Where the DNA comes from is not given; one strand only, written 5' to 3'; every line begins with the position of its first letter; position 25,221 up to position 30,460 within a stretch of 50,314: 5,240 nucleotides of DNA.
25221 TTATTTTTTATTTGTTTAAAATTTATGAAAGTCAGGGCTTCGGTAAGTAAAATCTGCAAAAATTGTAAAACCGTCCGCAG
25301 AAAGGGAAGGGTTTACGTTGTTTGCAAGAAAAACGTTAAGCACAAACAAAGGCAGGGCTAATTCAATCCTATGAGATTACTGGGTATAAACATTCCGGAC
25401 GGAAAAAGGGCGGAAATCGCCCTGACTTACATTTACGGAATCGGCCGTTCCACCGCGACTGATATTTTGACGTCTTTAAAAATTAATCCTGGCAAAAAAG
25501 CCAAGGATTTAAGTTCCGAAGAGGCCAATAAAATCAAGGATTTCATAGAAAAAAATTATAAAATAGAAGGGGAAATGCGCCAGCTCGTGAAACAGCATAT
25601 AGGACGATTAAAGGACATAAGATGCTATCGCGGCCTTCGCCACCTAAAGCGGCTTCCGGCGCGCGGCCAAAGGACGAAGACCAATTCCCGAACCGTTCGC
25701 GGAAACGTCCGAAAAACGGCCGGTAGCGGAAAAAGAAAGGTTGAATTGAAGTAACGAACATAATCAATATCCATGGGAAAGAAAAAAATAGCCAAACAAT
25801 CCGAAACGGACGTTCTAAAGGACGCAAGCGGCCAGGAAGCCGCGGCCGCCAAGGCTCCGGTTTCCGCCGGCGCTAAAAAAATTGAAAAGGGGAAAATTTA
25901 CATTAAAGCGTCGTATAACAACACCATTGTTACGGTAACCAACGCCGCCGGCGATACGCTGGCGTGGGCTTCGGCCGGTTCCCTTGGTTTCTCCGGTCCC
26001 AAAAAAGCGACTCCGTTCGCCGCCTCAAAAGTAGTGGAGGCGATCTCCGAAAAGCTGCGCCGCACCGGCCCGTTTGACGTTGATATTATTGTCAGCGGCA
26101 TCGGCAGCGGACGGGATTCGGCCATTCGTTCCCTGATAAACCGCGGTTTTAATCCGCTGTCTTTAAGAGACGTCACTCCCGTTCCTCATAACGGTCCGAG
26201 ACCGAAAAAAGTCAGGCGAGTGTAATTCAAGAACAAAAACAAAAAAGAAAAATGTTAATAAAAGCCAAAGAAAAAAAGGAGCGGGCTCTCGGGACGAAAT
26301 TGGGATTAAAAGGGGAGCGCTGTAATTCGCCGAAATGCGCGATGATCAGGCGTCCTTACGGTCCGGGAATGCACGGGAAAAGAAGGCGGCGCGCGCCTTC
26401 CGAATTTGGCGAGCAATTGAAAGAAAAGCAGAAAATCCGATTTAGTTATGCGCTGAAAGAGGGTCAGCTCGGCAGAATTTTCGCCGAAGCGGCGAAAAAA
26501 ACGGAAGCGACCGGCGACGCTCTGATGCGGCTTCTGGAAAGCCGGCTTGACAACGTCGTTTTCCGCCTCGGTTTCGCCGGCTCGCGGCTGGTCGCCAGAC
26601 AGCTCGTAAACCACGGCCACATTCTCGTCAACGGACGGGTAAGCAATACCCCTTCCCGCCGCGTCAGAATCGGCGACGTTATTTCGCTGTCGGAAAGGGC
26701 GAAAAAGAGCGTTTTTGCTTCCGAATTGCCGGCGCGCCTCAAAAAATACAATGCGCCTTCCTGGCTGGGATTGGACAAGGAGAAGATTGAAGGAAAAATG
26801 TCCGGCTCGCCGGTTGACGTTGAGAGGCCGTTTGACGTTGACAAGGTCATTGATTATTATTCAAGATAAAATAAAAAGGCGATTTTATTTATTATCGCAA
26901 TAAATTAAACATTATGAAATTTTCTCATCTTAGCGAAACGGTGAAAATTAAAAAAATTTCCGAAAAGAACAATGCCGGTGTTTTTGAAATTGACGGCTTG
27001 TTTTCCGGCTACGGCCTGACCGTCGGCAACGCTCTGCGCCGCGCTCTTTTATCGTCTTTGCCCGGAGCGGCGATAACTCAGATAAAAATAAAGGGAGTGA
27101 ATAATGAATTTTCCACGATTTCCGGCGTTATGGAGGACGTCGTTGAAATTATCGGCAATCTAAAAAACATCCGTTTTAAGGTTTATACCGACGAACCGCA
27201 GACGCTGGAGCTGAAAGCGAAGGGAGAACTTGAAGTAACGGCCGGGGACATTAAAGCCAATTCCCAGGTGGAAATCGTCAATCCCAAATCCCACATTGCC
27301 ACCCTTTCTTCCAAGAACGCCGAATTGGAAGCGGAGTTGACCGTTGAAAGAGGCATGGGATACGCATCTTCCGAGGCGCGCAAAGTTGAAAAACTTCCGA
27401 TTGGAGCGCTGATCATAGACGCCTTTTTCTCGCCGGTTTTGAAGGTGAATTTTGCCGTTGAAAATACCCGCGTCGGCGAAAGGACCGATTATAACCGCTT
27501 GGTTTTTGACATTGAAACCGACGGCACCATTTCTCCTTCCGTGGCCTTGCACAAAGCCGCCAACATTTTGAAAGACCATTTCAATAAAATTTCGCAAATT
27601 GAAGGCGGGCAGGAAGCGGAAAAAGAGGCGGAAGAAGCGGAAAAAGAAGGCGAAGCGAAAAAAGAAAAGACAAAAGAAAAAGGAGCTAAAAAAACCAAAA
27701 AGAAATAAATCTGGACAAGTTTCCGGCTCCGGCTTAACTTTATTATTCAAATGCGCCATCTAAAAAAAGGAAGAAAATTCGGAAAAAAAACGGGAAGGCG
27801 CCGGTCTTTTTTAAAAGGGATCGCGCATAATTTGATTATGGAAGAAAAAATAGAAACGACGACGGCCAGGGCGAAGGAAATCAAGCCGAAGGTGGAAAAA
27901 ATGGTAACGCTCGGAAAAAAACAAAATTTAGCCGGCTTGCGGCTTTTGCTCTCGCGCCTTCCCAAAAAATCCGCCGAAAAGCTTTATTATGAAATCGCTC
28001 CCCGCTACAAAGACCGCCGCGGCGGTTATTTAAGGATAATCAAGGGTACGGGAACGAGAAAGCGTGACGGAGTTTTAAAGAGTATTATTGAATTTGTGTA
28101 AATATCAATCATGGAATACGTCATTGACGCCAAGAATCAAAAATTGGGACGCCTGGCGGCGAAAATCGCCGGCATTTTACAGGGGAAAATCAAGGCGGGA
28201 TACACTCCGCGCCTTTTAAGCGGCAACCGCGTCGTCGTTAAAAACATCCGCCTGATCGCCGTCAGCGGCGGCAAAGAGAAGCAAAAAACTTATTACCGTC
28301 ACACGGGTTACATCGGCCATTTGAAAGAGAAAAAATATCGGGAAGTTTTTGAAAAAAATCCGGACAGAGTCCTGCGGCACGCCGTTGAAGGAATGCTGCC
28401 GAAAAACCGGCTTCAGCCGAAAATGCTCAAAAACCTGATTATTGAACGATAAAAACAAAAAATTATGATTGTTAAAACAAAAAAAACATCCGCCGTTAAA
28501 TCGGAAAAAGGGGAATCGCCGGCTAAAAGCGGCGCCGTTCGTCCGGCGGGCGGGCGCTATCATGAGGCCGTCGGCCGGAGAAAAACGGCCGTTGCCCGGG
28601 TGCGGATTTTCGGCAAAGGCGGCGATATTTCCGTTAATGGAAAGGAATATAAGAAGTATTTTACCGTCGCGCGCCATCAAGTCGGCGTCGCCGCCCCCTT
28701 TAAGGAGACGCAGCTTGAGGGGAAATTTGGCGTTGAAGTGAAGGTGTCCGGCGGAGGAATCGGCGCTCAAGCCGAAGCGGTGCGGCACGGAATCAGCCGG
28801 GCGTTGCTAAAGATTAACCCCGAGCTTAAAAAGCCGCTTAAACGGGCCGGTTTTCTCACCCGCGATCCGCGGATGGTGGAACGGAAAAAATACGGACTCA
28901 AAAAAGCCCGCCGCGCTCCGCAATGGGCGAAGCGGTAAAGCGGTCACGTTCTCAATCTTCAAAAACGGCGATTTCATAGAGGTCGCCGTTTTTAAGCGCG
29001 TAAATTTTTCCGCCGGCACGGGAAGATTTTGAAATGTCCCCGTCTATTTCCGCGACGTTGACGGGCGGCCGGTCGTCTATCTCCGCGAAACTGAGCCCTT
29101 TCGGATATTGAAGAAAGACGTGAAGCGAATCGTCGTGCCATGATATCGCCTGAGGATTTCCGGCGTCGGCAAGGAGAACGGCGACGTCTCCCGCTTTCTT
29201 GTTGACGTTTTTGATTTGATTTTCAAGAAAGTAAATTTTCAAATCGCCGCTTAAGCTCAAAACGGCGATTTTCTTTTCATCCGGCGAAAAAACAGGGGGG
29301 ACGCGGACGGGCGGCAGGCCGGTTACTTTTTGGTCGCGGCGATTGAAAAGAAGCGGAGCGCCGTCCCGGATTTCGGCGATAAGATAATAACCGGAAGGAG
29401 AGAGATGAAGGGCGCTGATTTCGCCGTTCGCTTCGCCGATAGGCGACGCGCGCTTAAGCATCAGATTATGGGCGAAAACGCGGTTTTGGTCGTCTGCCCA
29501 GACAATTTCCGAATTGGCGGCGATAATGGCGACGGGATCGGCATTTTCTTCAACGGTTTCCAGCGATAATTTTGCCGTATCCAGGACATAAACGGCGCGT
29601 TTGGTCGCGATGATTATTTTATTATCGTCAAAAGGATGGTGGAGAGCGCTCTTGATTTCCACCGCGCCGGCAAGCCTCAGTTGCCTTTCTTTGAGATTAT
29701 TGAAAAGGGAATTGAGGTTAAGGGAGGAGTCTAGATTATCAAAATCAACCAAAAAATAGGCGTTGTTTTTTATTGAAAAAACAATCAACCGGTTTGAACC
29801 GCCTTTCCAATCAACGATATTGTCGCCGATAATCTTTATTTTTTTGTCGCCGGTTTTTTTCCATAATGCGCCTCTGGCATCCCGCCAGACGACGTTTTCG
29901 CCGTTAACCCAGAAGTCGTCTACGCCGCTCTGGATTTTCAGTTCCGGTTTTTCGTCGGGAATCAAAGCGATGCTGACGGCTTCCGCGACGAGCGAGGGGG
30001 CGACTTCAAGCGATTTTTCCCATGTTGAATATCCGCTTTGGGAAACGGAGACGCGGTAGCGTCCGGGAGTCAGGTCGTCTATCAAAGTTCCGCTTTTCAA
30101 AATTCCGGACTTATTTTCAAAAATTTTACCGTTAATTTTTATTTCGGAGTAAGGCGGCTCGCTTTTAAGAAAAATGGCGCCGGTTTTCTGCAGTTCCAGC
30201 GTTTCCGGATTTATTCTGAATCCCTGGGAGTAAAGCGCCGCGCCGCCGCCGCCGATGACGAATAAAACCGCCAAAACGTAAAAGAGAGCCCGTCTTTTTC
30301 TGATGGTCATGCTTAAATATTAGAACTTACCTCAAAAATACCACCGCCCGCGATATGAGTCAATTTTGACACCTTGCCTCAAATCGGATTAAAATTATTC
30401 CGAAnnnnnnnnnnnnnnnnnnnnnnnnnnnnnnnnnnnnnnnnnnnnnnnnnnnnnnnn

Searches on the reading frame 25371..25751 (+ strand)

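Call 19: search_protein_families(library=pfam, proteins=[window:25371-25751:+], max_evalue=0.001)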
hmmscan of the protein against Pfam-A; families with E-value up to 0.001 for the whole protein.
window:25371-25751:+ (127 aa): 1 family
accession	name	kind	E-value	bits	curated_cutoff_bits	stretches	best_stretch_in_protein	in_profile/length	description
PF00416.27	Ribosomal_S13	-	4e-28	98.8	31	1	2-108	1-128/128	Ribosomal protein S13/S18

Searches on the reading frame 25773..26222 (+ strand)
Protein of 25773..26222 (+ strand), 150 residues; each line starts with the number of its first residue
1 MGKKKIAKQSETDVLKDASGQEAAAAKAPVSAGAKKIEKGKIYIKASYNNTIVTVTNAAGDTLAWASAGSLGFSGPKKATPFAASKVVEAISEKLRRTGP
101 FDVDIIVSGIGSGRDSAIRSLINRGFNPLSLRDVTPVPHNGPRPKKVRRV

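Call 19: search_protein_families(library=pfam, proteins=[window:25773-26222:+], max_evalue=0.001)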
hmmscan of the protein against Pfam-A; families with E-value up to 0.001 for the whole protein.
window:25773-26222:+ (150 aa): 1 family
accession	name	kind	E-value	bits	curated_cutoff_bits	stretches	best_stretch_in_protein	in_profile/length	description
PF00411.24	Ribosomal_S11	-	1.7e-31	109.3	25.1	1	40-149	1-110/110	Ribosomal protein S11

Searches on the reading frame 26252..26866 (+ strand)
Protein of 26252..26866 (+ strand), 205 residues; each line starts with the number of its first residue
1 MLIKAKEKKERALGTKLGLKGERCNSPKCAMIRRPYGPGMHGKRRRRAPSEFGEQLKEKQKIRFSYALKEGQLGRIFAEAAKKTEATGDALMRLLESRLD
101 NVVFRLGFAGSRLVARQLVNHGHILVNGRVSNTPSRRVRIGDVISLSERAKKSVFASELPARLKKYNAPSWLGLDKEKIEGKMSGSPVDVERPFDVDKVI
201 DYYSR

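Call 19: search_protein_families(library=pfam, proteins=[window:26252-26866:+], max_evalue=0.001)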
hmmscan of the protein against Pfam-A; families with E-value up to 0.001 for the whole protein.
window:26252-26866:+ (205 aa): 2 families
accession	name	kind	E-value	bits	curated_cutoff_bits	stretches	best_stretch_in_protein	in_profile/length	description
PF00163.24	Ribosomal_S4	-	9e-21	74.8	23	1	4-96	4-95/95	Ribosomal protein S4/S9 N-terminal domain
PF01479.30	S4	-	2.4e-17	62.8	22.8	1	98-144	2-48/48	S4 domain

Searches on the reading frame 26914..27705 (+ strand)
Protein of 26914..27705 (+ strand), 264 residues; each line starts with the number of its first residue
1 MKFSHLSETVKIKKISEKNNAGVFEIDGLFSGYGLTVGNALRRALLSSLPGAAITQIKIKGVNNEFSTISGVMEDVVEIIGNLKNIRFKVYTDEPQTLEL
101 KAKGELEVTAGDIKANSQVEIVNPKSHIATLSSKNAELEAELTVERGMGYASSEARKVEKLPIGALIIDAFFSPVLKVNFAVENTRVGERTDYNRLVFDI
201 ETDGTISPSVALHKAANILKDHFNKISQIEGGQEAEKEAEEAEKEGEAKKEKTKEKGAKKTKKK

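Call 19: search_protein_families(library=pfam, proteins=[window:26914-27705:+], max_evalue=0.001)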
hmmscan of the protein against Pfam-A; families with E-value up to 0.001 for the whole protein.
window:26914-27705:+ (264 aa): 2 families
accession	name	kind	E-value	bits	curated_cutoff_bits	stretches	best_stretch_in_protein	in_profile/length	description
PF01000.31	RNA_pol_A_bac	-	4.2e-31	108.1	33.9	1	57-173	1-119/119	RNA polymerase Rpb3/RpoA insert domain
PF01193.29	RNA_pol_L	-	1.6e-24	85.9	24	1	29-223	3-74/74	RNA polymerase Rpb3/Rpb11 dimerisation domain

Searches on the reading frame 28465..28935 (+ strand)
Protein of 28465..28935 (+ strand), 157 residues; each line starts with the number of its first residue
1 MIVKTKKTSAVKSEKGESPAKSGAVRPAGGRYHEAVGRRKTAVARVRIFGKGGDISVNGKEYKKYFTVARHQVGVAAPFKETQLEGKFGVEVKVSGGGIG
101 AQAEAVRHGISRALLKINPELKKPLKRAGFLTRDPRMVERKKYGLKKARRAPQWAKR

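Call 53: search_protein_families(library=pfam, proteins=[window:28465-28935:+], max_evalue=0.001)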
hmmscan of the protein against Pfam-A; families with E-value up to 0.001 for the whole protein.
window:28465-28935:+ (157 aa): 1 family
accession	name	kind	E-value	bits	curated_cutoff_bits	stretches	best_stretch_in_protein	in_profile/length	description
PF00380.25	Ribosomal_S9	-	1.4e-43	148.6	22.5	1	37-157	1-121/121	Ribosomal protein S9/S16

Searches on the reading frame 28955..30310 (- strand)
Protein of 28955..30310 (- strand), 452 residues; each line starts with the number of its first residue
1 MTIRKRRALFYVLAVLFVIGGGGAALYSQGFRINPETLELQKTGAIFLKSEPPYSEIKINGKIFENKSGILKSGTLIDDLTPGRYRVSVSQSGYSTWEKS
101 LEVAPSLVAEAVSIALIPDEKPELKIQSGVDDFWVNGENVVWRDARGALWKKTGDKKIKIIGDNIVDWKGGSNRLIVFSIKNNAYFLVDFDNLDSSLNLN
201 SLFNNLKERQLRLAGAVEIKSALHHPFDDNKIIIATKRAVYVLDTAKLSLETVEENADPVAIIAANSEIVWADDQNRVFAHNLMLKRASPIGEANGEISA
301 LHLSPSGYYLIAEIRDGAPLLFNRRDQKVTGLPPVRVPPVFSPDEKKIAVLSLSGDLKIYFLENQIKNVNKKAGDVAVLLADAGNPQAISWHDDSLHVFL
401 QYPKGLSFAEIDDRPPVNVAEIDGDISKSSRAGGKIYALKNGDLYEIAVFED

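Call 19: search_protein_families(library=pfam, proteins=[window:28955-30310:-], max_evalue=0.001)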
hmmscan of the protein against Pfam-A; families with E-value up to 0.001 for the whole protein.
window:28955-30310:- (452 aa): 1 family
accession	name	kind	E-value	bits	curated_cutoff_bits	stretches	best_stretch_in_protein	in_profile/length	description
PF08308.17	PEGA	-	0.00042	20.6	20.8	1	44-104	2-56/71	PEGA domain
